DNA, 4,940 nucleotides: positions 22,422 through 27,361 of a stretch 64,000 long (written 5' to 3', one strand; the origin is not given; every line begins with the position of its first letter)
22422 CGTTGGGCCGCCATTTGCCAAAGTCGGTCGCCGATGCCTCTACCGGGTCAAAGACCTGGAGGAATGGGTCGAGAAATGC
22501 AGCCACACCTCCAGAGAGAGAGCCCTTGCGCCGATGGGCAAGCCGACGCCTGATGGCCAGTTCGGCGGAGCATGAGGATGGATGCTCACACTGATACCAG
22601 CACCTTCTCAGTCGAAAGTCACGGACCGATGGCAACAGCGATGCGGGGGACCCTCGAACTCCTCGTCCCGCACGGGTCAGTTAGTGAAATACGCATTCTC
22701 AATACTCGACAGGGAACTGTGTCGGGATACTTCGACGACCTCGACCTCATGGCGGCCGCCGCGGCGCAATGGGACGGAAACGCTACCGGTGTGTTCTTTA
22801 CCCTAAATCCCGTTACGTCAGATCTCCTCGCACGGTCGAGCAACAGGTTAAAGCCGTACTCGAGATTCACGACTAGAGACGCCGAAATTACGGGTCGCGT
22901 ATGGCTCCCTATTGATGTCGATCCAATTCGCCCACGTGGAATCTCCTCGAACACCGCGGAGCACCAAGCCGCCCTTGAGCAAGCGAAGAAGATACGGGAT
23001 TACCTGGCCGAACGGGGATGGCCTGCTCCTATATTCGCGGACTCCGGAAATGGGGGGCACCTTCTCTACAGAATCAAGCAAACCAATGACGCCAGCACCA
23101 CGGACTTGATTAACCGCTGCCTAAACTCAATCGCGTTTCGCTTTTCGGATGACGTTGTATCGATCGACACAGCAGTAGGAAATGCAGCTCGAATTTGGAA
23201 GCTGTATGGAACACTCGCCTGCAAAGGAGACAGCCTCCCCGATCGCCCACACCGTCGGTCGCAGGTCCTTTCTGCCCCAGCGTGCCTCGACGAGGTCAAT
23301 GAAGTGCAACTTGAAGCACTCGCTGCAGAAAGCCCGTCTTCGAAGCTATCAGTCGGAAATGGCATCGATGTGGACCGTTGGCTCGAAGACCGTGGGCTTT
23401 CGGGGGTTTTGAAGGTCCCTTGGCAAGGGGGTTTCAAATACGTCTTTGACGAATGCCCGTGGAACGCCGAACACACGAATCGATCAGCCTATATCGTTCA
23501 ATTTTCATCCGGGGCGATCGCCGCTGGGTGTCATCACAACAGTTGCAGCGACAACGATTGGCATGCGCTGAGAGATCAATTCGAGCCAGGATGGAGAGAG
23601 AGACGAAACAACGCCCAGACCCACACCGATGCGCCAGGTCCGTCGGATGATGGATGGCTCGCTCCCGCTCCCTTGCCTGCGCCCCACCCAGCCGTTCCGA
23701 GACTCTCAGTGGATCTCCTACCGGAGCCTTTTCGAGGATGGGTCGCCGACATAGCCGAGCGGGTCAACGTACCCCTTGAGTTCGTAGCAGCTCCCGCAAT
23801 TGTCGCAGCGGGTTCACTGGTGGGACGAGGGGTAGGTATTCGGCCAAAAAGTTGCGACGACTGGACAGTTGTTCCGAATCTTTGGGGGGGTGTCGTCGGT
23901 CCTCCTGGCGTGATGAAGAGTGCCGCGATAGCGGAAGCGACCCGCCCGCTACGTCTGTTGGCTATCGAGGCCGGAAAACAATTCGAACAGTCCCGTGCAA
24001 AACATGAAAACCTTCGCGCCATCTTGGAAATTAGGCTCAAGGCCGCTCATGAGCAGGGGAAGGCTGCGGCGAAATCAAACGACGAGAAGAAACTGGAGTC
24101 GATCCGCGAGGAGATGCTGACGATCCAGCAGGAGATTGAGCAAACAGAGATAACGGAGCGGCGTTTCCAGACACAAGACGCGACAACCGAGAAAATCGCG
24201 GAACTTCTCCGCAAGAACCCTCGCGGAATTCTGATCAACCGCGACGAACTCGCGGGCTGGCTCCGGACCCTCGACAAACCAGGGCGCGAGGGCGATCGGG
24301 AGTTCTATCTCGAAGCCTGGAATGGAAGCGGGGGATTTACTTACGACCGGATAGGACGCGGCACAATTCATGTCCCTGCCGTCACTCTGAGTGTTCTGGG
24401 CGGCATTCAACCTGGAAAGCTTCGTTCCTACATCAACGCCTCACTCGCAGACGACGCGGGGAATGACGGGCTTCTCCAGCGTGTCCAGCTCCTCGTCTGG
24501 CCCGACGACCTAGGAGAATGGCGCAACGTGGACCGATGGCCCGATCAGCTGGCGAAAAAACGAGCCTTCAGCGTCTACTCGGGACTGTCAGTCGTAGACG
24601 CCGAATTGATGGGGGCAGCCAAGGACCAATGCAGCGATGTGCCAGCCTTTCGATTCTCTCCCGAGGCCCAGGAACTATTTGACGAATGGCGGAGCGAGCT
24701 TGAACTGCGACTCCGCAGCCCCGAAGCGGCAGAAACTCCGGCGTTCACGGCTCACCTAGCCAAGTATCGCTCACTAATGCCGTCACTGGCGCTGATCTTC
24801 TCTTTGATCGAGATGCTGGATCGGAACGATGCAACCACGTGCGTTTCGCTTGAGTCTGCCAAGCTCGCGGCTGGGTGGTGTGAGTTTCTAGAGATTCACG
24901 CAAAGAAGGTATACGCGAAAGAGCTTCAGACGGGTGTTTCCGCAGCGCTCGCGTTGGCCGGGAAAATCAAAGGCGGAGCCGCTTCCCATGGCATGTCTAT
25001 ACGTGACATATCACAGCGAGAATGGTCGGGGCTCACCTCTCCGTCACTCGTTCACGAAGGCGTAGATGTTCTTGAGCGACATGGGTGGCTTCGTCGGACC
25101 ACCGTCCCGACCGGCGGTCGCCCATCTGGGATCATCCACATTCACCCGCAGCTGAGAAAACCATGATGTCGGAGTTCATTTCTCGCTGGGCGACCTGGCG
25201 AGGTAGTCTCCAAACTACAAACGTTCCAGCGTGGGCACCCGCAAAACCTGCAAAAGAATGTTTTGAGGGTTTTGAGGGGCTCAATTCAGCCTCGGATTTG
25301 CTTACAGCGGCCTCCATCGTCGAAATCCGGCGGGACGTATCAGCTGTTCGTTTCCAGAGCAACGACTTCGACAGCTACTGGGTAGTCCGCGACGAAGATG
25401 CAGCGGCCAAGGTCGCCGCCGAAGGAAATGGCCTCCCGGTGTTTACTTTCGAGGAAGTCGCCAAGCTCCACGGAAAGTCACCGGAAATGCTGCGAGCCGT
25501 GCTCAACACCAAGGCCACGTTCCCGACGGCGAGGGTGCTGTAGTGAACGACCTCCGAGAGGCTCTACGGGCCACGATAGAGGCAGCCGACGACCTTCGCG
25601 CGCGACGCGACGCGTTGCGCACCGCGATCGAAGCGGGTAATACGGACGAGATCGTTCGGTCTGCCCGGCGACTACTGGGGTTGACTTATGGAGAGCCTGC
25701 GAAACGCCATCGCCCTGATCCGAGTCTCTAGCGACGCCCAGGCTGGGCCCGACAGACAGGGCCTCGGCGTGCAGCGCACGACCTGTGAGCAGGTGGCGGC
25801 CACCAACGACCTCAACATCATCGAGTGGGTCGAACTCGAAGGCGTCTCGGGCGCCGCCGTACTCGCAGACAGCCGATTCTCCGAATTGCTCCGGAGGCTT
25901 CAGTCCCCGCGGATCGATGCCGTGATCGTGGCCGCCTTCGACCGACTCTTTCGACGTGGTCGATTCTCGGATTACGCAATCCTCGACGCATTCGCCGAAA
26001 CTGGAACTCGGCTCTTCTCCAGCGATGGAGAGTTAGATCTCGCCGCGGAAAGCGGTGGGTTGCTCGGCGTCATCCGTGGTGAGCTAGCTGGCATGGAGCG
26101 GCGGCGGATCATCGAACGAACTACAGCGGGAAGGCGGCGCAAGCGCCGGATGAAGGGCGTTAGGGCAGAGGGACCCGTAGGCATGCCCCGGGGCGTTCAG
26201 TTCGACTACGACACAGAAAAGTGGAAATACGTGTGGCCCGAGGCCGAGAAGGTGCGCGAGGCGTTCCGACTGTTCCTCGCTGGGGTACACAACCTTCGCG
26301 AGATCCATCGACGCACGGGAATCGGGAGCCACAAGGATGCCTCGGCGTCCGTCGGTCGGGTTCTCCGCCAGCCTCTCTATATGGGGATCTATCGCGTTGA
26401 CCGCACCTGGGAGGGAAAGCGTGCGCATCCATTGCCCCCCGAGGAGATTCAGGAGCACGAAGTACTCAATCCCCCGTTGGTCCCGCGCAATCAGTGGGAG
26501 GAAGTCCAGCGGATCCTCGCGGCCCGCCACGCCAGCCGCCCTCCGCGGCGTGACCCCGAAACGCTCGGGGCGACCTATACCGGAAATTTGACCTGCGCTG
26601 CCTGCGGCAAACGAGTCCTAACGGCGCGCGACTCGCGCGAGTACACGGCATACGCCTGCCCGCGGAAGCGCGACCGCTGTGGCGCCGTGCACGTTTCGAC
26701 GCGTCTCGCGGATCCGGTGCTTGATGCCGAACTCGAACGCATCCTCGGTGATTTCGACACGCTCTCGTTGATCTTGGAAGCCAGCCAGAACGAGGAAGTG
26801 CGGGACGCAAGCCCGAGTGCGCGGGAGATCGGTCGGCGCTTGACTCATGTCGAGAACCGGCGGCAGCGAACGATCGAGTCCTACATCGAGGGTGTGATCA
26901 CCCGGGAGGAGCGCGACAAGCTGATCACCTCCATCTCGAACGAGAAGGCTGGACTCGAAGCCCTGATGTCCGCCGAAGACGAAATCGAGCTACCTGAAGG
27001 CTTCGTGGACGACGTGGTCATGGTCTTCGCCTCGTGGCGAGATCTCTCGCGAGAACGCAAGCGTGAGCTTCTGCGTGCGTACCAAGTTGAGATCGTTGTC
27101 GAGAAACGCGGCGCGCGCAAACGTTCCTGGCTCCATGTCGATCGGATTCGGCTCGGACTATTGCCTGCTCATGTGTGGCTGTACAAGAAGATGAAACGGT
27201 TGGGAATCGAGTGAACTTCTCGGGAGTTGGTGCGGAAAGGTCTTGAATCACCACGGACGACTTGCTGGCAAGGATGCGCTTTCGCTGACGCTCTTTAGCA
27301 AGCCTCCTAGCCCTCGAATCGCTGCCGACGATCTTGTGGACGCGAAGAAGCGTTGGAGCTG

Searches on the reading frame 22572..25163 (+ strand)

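Call 30: search_protein_families(library=pfam, max_evalue=0.01, proteins=[window:22572-25163:+])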
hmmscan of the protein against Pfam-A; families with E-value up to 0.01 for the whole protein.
window:22572-25163:+ (864 aa): 2 families
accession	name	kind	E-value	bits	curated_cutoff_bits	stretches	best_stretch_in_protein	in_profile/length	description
PF13148.11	DUF3987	-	8.6e-76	255.9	27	1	400-782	2-363/364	Protein of unknown function (DUF3987)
PF12802.13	MarR_2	-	0.0042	17.7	27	0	807-850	19-60/61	MarR family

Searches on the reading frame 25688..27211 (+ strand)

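Call 92: search_protein_families(library=pfam, max_evalue=0.001, proteins=[window:25688-27211:+])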
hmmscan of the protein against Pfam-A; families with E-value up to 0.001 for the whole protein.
window:25688-27211:+ (508 aa): 2 families
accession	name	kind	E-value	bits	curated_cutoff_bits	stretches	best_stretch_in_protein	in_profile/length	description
PF00239.26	Resolvase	-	9.7e-20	71.6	23.3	1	7-155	1-142/145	Resolvase, N terminal domain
PF07508.19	Recombinase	-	2e-10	41.2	21.1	1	185-279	3-101/102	Recombinase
